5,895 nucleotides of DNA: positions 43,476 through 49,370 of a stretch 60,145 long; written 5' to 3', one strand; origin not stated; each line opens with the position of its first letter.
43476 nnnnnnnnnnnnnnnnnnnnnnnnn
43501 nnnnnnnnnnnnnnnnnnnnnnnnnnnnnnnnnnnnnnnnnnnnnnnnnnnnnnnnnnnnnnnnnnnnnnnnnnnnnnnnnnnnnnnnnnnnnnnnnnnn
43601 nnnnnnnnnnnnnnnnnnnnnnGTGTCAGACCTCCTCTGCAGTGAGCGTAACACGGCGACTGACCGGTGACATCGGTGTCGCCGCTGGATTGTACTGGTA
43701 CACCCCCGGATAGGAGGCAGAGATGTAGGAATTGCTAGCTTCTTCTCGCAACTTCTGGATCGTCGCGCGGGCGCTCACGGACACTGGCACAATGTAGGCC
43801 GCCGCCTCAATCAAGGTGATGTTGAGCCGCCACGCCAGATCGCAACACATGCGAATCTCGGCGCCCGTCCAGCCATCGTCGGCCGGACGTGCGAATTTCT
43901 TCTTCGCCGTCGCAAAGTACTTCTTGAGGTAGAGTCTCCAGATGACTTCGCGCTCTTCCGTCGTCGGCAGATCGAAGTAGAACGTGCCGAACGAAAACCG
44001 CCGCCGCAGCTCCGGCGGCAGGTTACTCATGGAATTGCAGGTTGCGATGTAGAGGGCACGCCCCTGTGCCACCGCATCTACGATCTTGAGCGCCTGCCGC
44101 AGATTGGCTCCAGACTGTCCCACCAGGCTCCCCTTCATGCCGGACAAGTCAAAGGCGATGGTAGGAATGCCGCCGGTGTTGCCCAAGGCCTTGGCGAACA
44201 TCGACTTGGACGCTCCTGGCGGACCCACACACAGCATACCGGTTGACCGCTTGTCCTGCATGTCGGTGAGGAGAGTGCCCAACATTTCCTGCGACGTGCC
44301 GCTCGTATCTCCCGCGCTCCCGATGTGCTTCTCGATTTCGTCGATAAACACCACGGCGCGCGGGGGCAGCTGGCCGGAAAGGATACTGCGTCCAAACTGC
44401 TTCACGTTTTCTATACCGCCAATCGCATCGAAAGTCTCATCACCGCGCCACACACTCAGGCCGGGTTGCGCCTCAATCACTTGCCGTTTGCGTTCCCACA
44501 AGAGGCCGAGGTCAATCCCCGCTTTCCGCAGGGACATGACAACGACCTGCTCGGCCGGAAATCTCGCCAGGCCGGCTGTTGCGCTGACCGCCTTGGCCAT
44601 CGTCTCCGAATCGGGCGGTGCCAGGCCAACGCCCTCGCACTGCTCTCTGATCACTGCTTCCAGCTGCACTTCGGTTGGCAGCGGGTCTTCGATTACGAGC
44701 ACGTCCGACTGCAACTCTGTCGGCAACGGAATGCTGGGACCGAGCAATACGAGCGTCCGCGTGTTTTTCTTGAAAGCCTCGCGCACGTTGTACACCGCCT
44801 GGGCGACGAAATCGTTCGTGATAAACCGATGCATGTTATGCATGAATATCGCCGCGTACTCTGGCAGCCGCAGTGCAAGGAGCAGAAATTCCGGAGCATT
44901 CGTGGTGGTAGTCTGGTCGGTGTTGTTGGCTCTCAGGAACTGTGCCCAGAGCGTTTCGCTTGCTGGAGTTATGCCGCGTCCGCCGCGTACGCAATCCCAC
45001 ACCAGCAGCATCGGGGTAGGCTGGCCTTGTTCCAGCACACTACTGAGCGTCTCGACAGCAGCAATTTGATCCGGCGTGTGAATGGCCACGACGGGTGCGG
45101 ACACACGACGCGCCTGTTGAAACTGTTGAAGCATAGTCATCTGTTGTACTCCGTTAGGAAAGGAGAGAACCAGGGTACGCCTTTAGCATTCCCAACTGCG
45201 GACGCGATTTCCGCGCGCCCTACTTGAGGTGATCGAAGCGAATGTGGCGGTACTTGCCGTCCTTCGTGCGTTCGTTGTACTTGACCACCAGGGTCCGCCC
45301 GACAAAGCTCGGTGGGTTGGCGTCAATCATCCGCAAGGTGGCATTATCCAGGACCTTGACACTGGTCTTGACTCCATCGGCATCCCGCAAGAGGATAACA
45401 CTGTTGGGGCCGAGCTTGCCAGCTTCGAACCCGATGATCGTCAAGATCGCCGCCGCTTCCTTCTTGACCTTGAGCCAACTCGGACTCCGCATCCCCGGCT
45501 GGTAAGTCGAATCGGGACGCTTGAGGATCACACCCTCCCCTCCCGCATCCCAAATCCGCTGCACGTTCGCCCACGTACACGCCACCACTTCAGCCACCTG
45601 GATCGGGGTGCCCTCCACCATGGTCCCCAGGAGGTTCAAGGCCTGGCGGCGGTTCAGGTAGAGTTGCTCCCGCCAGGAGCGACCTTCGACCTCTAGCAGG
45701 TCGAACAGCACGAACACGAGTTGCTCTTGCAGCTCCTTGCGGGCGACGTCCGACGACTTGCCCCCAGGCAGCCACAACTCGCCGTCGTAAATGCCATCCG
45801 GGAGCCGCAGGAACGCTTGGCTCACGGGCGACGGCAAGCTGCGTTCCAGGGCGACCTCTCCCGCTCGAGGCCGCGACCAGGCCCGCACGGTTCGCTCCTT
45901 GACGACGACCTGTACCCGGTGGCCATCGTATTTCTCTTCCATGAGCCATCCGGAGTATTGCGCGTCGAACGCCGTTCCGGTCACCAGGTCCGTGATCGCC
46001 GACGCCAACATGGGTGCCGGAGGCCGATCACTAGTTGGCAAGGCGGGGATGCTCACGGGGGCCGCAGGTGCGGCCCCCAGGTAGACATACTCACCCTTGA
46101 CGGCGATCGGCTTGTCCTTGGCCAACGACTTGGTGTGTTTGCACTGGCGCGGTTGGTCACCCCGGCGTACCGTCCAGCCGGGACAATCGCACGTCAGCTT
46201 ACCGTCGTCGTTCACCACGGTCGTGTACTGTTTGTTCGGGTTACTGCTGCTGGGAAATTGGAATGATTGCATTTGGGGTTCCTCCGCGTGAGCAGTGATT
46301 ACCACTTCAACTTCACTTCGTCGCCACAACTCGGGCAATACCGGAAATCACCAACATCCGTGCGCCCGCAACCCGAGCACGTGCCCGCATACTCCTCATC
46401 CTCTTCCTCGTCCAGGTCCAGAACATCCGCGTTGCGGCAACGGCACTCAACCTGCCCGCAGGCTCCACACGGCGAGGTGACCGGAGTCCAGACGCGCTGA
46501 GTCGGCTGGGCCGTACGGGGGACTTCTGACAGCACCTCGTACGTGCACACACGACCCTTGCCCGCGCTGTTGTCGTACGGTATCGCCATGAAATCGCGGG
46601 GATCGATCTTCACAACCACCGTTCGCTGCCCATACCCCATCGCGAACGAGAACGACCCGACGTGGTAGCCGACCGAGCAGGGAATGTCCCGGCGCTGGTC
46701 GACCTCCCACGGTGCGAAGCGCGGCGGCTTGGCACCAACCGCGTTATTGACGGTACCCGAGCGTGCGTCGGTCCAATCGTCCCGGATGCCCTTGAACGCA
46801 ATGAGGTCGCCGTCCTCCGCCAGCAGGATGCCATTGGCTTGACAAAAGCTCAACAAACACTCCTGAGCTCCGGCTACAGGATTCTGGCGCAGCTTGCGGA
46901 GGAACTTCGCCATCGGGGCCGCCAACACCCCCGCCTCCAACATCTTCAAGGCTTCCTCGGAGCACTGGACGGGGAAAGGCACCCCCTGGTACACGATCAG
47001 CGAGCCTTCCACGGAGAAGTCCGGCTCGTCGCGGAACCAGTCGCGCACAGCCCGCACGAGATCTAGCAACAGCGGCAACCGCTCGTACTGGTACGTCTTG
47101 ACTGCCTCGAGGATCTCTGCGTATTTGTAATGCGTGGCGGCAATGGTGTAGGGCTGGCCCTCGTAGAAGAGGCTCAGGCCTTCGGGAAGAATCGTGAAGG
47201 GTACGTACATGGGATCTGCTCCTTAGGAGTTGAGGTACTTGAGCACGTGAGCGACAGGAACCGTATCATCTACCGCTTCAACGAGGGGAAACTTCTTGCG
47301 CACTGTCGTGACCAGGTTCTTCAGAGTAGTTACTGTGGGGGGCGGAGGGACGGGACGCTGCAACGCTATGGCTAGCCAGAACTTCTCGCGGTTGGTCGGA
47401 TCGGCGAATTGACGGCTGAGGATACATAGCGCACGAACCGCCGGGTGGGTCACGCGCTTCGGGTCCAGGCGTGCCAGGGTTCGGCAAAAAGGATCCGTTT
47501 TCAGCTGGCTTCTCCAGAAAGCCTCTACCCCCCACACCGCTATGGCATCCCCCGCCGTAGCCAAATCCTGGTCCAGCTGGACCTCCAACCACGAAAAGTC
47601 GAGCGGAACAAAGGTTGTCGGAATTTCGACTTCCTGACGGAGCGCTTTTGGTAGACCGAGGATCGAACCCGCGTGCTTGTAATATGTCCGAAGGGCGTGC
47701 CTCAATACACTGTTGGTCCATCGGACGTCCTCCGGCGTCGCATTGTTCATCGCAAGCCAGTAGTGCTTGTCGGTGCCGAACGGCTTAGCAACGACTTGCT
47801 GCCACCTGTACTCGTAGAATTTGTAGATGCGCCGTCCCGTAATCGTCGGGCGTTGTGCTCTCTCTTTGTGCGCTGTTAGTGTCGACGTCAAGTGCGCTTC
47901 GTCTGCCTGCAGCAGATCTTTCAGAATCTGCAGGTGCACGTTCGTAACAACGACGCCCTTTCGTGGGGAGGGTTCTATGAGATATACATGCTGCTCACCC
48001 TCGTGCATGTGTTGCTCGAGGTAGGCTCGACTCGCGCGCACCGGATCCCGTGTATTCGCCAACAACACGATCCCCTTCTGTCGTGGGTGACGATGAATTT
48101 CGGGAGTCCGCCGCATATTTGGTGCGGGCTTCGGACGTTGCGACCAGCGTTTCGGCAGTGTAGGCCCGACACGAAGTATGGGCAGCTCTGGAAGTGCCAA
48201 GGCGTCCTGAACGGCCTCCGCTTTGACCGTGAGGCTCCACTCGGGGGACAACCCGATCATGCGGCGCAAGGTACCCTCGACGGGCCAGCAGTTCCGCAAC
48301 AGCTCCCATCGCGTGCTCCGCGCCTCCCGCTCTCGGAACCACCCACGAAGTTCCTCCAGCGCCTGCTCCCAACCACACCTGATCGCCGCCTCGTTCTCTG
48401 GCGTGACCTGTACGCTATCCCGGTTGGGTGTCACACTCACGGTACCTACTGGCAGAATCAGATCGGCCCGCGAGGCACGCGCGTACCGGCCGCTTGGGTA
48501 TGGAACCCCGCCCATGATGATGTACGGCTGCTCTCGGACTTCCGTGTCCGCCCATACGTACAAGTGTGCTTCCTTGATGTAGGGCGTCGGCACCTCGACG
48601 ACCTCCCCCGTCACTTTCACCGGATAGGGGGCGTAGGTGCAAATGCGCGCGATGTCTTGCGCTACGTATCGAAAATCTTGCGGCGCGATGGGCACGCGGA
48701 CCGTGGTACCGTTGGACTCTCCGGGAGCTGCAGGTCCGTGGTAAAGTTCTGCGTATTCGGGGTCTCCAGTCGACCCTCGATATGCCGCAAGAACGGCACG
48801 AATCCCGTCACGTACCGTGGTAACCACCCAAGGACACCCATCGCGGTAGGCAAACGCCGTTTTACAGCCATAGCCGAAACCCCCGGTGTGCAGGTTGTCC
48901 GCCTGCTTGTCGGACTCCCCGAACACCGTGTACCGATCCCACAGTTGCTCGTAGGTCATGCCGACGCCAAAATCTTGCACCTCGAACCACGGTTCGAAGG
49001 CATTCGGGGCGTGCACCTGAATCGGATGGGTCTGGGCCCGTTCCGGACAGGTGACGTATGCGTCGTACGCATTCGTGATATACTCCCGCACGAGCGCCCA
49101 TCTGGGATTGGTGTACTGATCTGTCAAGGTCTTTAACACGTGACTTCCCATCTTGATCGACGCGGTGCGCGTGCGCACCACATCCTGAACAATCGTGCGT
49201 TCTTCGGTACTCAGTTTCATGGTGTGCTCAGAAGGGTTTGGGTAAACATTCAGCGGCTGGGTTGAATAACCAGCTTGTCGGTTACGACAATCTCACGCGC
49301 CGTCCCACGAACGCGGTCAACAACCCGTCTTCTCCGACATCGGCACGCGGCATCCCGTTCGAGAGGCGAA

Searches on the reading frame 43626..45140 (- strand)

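Call 9: search_protein_families(library=phrogs, proteins=[window:43626-45140:-], max_evalue=0.001)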
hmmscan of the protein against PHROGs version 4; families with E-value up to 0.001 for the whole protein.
window:43626-45140:- (504 aa): 4 families
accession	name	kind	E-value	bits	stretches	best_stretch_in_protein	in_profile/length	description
phrog_8638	-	unknown function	2.1e-42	146.5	4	301-359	307-365/568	-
phrog_10401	-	other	3.3e-17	63.5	2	289-355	450-516/667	ATPase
phrog_3757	-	unknown function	5.3e-15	56.7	2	295-354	122-181/367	-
phrog_9172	-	unknown function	0.00037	20.4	0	296-351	104-159/509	-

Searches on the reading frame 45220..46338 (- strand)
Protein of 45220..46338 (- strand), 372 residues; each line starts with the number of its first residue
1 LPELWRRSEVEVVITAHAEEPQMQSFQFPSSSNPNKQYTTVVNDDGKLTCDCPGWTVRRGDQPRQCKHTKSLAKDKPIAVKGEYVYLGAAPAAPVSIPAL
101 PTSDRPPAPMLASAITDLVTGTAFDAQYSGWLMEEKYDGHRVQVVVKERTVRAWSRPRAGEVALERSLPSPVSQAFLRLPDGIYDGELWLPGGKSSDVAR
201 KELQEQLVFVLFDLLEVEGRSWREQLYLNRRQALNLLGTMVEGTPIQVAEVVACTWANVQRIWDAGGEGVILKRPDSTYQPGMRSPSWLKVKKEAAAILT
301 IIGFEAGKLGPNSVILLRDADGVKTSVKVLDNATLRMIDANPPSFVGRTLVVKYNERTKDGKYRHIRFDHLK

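Call 9: search_protein_families(library=phrogs, proteins=[window:45220-46338:-], max_evalue=0.001)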
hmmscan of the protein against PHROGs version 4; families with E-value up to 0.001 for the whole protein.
window:45220-46338:- (372 aa): 1 family
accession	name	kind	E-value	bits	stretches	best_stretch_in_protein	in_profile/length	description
phrog_114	-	DNA, RNA and nucleotide metabolism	2.8e-35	123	1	106-369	220-495/634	ATP-dependent DNA ligase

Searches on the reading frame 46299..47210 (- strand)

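Call 36: search_protein_families(library=phrogs, proteins=[window:46299-47210:-], max_evalue=0.001)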
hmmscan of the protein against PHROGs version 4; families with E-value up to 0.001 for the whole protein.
window:46299-47210:- (303 aa): 5 families
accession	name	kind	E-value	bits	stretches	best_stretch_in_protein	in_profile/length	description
phrog_609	-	lysis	1.4e-43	150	1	10-234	824-1048/1055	RIIB lysis inhibitor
phrog_36818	-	lysis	2.4e-24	86.8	1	102-230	12-145/163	RIIB lysis inhibitor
phrog_3803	-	lysis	4.4e-24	86.5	1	6-230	282-512/530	RIIB lysis inhibitor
phrog_11221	-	lysis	2.3e-22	80.8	1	89-232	94-239/543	RIIB lysis inhibitor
phrog_2886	-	lysis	1e-17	65.4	1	116-234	213-336/552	RIIB lysis inhibitor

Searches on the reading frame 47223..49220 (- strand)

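Call 9: search_protein_families(library=phrogs, proteins=[window:47223-49220:-], max_evalue=0.001)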
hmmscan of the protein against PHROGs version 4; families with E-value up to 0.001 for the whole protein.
window:47223-49220:- (665 aa): 8 families
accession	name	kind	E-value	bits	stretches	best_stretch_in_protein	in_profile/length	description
phrog_612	-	lysis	3.7e-60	205.9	1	1-459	1-480/725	RIIA lysis inhibitor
phrog_2979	-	lysis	1.1e-24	88.1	1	36-242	40-248/846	RIIA lysis inhibitor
phrog_3661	-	lysis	6e-21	75.7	2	97-242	176-332/917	RIIA lysis inhibitor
phrog_30832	-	lysis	4.1e-17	63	1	20-188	22-185/735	RIIA lysis inhibitor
phrog_38678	-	lysis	6.2e-16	58.8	1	31-185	40-192/805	RIIA lysis inhibitor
phrog_609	-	lysis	3.3e-12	46.2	1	18-193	22-191/1055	RIIB lysis inhibitor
phrog_24904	-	lysis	2.4e-10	40.6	1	12-182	14-177/695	RIIA lysis inhibitor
phrog_6203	-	unknown function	0.00052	19.7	1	20-110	6-87/644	-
